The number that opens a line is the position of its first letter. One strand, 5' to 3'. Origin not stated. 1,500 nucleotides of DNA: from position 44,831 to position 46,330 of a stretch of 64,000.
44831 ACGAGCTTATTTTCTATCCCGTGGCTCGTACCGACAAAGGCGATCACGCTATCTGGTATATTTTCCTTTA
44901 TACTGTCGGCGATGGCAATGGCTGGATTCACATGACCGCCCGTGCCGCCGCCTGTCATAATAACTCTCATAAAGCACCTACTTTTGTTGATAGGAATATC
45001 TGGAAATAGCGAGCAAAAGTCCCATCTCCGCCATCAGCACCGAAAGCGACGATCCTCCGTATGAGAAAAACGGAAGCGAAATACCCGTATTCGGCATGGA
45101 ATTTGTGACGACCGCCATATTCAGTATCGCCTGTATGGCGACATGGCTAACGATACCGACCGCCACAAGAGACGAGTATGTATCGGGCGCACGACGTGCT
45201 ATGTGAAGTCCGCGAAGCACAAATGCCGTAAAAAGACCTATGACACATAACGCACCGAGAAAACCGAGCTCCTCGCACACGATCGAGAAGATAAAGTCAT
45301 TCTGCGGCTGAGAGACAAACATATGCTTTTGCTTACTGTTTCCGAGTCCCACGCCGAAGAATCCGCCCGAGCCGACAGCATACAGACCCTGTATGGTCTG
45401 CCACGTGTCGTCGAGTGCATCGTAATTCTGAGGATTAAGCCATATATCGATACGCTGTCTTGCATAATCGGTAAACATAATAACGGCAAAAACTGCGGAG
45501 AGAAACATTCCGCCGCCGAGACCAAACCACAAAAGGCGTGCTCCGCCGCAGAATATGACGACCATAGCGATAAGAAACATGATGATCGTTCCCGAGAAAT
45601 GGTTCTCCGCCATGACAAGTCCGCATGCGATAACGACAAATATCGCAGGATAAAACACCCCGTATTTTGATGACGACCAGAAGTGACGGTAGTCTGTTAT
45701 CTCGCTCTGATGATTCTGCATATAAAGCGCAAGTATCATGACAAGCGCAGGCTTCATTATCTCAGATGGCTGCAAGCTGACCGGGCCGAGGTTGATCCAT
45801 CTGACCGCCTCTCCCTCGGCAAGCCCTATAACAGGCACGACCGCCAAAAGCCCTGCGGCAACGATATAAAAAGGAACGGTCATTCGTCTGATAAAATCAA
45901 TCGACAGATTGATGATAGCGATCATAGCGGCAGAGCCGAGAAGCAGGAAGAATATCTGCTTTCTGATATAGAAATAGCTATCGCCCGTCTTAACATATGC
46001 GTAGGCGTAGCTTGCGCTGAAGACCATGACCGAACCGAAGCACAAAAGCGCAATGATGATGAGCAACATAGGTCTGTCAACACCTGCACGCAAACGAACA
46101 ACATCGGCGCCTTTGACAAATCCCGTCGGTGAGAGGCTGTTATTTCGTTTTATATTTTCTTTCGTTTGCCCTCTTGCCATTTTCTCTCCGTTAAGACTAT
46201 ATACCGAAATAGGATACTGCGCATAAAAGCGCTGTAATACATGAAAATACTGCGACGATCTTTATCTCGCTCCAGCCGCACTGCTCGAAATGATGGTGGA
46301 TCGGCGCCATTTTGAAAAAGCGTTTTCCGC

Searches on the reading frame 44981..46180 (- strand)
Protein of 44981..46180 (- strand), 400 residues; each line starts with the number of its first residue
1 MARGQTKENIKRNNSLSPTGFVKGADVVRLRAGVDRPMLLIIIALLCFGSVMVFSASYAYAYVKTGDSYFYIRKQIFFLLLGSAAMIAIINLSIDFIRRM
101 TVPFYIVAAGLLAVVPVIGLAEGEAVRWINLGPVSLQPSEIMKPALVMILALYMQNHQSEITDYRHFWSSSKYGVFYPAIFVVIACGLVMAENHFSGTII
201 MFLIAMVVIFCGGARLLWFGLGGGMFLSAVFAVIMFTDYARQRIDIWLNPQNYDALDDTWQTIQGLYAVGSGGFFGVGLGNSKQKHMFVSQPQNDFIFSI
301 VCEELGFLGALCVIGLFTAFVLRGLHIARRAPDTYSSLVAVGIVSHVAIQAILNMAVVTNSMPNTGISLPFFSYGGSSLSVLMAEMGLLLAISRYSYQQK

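Call 37: search_protein_families(library=pfam, proteins=[window:44981-46180:-], max_evalue=0.001)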
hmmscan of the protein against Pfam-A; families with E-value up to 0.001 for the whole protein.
window:44981-46180:- (400 aa): 1 family
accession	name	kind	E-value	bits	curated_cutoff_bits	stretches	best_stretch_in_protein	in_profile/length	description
PF01098.24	FTSW_RODA_SPOVE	-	1.1e-92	311.3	26.4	1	39-397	4-355/356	Cell cycle protein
